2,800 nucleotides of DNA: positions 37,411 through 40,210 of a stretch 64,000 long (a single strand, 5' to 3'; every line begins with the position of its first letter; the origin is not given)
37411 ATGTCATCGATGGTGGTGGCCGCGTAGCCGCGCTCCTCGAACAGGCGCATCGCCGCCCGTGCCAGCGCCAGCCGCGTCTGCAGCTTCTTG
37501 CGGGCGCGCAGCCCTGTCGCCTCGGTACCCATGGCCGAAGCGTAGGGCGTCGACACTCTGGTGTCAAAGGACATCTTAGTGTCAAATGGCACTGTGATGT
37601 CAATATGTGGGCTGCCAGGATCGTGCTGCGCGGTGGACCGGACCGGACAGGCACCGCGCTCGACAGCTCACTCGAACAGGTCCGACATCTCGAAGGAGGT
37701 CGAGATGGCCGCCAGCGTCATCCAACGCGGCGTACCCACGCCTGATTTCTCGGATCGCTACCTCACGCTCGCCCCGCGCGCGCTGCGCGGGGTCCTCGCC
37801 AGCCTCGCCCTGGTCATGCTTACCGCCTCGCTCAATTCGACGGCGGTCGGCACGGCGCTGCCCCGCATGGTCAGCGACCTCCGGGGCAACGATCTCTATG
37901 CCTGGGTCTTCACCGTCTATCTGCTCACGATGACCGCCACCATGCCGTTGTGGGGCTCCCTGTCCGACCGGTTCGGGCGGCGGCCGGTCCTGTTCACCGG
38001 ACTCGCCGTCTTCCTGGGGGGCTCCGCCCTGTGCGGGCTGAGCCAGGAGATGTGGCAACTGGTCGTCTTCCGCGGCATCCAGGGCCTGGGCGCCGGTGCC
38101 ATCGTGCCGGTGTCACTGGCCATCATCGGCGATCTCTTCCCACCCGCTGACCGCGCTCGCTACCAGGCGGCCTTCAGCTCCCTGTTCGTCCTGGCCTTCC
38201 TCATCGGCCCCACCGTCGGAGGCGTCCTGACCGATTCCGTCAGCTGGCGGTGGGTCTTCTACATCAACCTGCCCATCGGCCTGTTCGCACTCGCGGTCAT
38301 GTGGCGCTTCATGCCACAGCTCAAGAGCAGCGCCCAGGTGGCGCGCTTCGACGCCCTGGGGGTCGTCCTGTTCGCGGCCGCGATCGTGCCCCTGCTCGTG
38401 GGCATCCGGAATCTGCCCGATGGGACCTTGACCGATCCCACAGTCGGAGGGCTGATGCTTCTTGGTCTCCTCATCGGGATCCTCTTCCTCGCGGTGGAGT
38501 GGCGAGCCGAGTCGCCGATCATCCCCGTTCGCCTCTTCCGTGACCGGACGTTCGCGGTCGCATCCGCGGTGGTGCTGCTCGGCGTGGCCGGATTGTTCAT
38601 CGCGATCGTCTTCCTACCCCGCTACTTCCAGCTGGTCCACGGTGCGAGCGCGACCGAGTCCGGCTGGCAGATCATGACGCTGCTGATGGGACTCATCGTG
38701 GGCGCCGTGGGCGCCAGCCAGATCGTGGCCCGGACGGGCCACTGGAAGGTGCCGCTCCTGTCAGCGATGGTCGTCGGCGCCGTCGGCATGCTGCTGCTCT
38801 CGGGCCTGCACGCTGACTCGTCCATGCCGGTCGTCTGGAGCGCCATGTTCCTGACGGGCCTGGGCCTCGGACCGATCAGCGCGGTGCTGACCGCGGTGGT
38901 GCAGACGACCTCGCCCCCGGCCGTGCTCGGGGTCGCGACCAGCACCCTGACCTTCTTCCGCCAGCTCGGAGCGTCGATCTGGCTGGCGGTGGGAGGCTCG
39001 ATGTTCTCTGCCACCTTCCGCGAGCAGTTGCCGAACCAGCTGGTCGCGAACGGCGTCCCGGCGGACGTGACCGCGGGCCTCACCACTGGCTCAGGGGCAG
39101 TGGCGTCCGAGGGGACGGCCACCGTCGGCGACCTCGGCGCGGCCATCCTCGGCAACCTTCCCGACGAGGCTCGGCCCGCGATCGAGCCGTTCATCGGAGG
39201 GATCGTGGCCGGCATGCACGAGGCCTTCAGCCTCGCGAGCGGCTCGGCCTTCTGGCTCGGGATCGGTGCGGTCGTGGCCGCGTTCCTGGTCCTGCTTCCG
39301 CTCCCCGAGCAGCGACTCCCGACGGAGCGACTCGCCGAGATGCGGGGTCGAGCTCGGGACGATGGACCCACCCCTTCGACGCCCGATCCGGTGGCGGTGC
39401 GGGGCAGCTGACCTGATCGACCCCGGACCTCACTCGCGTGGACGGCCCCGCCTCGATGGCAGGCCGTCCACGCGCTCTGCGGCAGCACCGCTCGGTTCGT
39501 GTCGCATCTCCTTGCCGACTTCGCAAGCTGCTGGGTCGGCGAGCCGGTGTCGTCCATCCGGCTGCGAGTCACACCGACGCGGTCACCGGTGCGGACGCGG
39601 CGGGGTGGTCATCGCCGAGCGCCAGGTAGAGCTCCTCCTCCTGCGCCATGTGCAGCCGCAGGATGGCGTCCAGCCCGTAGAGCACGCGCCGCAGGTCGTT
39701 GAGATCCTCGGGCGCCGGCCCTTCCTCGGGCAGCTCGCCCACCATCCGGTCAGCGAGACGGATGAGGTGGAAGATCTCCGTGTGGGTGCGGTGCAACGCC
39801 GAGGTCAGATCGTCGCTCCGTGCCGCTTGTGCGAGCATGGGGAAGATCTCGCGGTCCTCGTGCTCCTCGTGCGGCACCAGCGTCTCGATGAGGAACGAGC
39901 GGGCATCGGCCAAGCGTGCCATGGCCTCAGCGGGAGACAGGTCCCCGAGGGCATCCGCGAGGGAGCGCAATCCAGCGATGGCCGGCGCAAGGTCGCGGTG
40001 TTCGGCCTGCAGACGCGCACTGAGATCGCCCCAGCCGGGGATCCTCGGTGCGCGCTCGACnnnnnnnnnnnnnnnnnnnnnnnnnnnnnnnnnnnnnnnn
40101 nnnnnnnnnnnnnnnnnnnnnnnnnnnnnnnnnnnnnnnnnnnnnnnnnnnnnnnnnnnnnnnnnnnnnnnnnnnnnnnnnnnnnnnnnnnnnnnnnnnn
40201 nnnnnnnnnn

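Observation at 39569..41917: P1B-5-type metal ATPase with a C-terminal hemerythrin (HHE) domain as island cargo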

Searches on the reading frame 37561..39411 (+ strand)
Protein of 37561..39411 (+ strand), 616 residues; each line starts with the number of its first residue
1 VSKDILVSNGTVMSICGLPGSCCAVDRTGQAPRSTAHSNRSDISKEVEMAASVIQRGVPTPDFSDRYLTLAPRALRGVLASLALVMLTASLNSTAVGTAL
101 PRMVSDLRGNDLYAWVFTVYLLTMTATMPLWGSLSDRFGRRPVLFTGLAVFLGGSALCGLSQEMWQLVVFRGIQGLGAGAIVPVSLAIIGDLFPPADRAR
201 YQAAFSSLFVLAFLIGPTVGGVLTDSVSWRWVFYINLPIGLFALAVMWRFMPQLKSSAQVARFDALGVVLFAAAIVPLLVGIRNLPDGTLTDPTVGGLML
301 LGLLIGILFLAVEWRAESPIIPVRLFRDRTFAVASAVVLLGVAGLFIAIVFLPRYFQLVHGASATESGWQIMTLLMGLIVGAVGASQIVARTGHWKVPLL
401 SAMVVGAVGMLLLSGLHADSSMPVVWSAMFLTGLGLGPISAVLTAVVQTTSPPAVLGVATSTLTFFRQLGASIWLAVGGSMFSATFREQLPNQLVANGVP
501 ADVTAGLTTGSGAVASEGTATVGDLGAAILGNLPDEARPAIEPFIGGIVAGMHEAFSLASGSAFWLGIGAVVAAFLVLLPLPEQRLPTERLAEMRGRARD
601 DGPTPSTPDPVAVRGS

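Call 16: search_protein_families(library=pfam, proteins=[window:37561-39411:+], max_evalue=0.001)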
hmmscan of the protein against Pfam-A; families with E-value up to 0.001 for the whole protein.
window:37561-39411:+ (616 aa): 3 families
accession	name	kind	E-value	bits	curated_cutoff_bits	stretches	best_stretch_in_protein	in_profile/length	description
PF07690.21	MFS_1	-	4.3e-56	190.8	33.4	1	82-473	1-345/347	Major Facilitator Superfamily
PF00083.30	Sugar_tr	-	9e-14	51.6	22.3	1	111-248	46-189/452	Sugar (and other) transporter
PF06609.19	TRI12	-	2.7e-13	49.7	23.2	1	71-496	39-479/599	Fungal trichothecene efflux pump (TRI12)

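Call 73: search_protein_families(library=ncbifam, proteins=[window:37705-39411:+], max_evalue=0.001)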
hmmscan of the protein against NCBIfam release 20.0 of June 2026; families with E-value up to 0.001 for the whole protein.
window:37705-39411:+ (568 aa): 75 families (the best 25 are shown)
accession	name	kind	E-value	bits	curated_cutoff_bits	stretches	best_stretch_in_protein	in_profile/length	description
TIGR00711.1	efflux_EmrB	subfamily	3.4e-60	204.2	230.2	1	32-435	5-409/485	DHA2 family efflux MFS transporter permease subunit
NF000095.1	tet_MFS_OtrB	exception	2.1e-56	191.6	999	1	26-449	23-452/563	oxytetracycline resistance efflux MFS transporter OtrB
NF000009.1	tet_MFS_Tcr3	exception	2.9e-53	181.2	1000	1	21-429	23-437/512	tetracycline efflux MFS transporter Tcr3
NF040895.2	MFS_effux_SdrM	equivalog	2.3e-44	152.2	550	1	29-437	6-407/441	multidrug efflux MFS transporter SdrM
NF000025.1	MFS_efflux_tcmA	exception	8.2e-43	146.9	999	1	29-539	27-525/538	tetracenomycin C efflux MFS transporter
NF000391.1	EmrB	exception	5.8e-37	127.5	925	1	32-442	14-424/501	multidrug efflux MFS transporter permease subunit EmrB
NF007799.0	PRK10504.1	subfamily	2.8e-34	118.8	426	1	24-436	5-415/471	multidrug transporter subunit MdtD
NF033896.2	MFS_LfrA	equivalog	5.8e-33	114.3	825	1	22-499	13-482/504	efflux MFS transporter LfrA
NF012169.0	qepA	equivalog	1.7e-31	109.4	1075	1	31-471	23-459/511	fluoroquinolone efflux MFS transporter QepA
NF011571.1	PRK14995.1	subfamily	2.6e-29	102.3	701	1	31-448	8-427/493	SmvA family efflux MFS transporter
TIGR00880.1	2_A_01_02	superfamily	2.3e-27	95.8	131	1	74-205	9-140/141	multidrug resistance protein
NF000089.1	qac_MFS_AB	exception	1.8e-25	89.7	900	1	31-442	21-433/514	QacA/B family quaternary ammonium compound efflux MFS transporter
NF000031.1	MFS_efflux_LmrA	exception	1.8e-25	89.6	850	1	31-432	33-435/484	lincomycin efflux MFS transporter Lmr(A)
TIGR00710.1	efflux_Bcr_CflA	subfamily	6.5e-25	88.4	200.9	1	34-210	10-187/385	Bcr/CflA family efflux MFS transporter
NF008314.0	PRK11102.1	equivalog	6.8e-20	71.7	303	1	65-209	47-191/396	Bcr/CflA family multidrug efflux MFS transporter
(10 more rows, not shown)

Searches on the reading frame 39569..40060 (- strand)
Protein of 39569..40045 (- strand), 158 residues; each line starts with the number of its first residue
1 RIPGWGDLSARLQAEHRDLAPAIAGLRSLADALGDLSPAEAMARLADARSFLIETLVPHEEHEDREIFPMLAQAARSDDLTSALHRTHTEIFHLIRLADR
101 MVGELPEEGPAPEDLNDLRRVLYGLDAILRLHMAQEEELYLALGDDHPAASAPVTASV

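Call 44: search_protein_representatives(protein=window:39569-40045:-)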
Query: 158 residues. Proteins with E-value up to 0.001 (for the whole library): 877; up to 1e-10: 355; up to 1e-30: 13. The best 150 are listed.
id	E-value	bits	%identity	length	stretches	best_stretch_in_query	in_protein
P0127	1.1e-65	236.7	83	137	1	24-157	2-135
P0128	4.1e-55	202.3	80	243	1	26-150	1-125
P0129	9.0e-51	188.2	61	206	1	1-154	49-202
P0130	2.9e-49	183.3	61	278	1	3-150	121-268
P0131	4.0e-48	179.6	62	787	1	2-152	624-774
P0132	2.8e-46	173.6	84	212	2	94-157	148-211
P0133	7.7e-44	165.7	77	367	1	56-155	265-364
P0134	1.9e-43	164.4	67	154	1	37-149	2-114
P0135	2.4e-39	151.1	62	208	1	1-112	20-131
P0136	8.3e-34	133.1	67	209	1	57-154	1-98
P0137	1.0e-33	132.8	58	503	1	1-111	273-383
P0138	8.0e-33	130.0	62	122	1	55-151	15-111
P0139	4.7e-32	127.5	48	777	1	7-147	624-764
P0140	1.7e-30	122.4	44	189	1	8-147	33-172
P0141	5.5e-30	120.8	77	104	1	70-151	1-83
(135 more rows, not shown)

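Call 76: predict_structure(alignment_id=A5)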
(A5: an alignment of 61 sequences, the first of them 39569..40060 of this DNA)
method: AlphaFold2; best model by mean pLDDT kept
length: 163 residues; sequences in the alignment: 61
mean_pLDDT: 90.5   pTM: 0.83
mean pLDDT of the five models: 90.5, 90.5, 90.2, 90.1, 89.5
residues with pLDDT >= 90: 125; 70-90: 19; 50-70: 12; < 50: 7
segments of 3 or more residues with pLDDT < 50: 155-157
pLDDT, mean of each block of 10 residues (from residue 1): 70 94 98 98 97 99 98 91 90 98 98 95 98 98 87 50 51
secondary structure, 60 per line:
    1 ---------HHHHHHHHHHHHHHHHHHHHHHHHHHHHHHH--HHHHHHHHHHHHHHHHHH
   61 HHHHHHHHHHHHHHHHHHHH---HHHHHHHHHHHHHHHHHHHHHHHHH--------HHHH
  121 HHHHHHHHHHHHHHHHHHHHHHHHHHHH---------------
elements in order: H10-40 H43-80 H84-108 H117-148

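Call 80: fold_search(model_id=the predicted structure, library=pdb)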
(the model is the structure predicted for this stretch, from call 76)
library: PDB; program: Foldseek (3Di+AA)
matches with E <= 10: 211; with E <= 0.001: 0
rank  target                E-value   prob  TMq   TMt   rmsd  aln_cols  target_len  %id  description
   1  6y07_MODEL_1_A        6.1e-01  0.98  0.64  0.68   3.3       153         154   18  Designing a Granulopoietic Protein by Topological Rescaffolding 1: Sohair (released 2020-03-18)
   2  3t6g_D                6.4e-01  0.84  0.45  0.54   6.2       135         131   14  Structure of the complex between NSP3 (SHEP1) and p130Cas (released 2011-11-23)
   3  4nqf_B                6.4e-01  0.38  0.35  0.37  10.3       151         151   16  Crystal structure of HEPN domain protein (released 2014-03-26)
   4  8rqj_B                1.2e+00  0.16  0.25  0.30  14.8       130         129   13  Histidine-containing phosphotransfer protein from Chaetomium termophilum mutant R158A (released 2024-07-03)
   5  6w6x_A                1.3e+00  0.85  0.51  0.64   4.8       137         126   13  Crystal Structure of ABLE Apo-protein (released 2020-08-26)
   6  6egc                  1.3e+00  0.63  0.43  0.47   5.9       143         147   20  Single-chain version of 2L4HC2_23 (PDB 5J0K) (released 2019-05-29)
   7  7dr6_B                1.4e+00  0.13  0.22  0.18  17.6       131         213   11  PA28alpha-beta in complex with immunoproteasome (released 2021-01-20)
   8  1ow6_B                1.6e+00  0.44  0.39  0.44   6.9       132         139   12  Paxillin LD4 motif bound to the Focal Adhesion Targeting (FAT) domain of the Focal Adhesion Kinase (released 2003-10-21)
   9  9tav_A                1.7e+00  0.44  0.40  0.49   5.8       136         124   13  De novo photoenzyme photoABLE2 in complex with substrate (released 2026-03-25)
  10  2hsq_A                1.8e+00  0.35  0.39  0.28   6.7       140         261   12  Human vinculin (head domain, Vh1, residues 1-258) in complex with Shigella's IpaA vinculin binding site 2 (residues 56 (released 2006-11-21)
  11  8gl3                  1.8e+00  0.23  0.33  0.29   8.3       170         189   17  De novo design of monomeric helical bundles for pH-controlled membrane lysis (released 2023-09-06)
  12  8pbw_C                1.8e+00  0.16  0.25  0.29  13.6       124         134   11  Histidine-containing phosphotransfer protein from Chaetomium thermophilum (released 2024-07-03)
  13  8pbw_A                1.9e+00  0.15  0.24  0.29  15.6       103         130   16  Histidine-containing phosphotransfer protein from Chaetomium thermophilum (released 2024-07-03)
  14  3u3f_C                2.0e+00  0.51  0.41  0.50   6.9       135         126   10  Structural basis for the interaction of Pyk2 PAT domain with paxillin LD motifs (released 2012-10-24)
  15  7u0h_b                2.0e+00  0.30  0.38  0.15   7.0       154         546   11  State NE1 nucleolar 60S ribosome biogenesis intermediate - Overall model (released 2022-12-14)
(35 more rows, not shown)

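Call 83: search_solved_structures(query=A6, max_evalue=1, show_alignments=3)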
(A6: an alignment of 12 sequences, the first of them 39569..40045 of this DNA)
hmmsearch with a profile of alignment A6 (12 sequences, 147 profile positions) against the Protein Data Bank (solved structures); distinct sequences matched with E-value up to 1: 14.
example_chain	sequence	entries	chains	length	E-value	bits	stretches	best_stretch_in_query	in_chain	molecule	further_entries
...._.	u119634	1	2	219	0.00043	23.7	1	16-110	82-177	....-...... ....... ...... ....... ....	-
5fnn_A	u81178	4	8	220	0.00044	23.6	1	16-110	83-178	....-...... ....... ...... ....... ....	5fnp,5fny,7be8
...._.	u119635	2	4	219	0.00069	23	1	16-110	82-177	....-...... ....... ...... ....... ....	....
7bhc_A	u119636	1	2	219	0.0028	21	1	16-110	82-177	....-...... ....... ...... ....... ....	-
2lse_A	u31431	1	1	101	0.02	18.3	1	25-106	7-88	Four Helix Bundle Protein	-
6j5i_J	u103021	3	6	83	0.042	17.2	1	65-118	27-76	ATPase inhibitor, mitochondrial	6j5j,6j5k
3cax_A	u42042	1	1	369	0.053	16.9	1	14-108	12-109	Uncharacterized protein PF0695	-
9bxu_J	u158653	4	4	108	0.076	16.4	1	66-118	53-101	ATPase inhibitor, mitochondrial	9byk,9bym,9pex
6dm9_B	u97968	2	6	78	0.14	15.5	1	6-68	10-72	DHD15_extended_B | DHD15_closed_B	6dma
5j10_A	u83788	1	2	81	0.16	15.3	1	9-72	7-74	peptide design 2L4HC2_24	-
7bi2_A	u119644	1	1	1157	0.2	15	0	10-56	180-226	Phosphatidylinositol 4-phosphate 3-kinase C2 domain-containing subunit alpha,Phosphatidyli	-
2p0n_A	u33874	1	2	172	0.34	14.2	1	14-113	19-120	Hypothetical protein NMB1532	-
8a3k_UNK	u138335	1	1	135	0.52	13.7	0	20-125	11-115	sc-apCC-4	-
1f6d_A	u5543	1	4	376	0.88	12.9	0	67-93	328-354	UDP-N-ACETYLGLUCOSAMINE 2-EPIMERASE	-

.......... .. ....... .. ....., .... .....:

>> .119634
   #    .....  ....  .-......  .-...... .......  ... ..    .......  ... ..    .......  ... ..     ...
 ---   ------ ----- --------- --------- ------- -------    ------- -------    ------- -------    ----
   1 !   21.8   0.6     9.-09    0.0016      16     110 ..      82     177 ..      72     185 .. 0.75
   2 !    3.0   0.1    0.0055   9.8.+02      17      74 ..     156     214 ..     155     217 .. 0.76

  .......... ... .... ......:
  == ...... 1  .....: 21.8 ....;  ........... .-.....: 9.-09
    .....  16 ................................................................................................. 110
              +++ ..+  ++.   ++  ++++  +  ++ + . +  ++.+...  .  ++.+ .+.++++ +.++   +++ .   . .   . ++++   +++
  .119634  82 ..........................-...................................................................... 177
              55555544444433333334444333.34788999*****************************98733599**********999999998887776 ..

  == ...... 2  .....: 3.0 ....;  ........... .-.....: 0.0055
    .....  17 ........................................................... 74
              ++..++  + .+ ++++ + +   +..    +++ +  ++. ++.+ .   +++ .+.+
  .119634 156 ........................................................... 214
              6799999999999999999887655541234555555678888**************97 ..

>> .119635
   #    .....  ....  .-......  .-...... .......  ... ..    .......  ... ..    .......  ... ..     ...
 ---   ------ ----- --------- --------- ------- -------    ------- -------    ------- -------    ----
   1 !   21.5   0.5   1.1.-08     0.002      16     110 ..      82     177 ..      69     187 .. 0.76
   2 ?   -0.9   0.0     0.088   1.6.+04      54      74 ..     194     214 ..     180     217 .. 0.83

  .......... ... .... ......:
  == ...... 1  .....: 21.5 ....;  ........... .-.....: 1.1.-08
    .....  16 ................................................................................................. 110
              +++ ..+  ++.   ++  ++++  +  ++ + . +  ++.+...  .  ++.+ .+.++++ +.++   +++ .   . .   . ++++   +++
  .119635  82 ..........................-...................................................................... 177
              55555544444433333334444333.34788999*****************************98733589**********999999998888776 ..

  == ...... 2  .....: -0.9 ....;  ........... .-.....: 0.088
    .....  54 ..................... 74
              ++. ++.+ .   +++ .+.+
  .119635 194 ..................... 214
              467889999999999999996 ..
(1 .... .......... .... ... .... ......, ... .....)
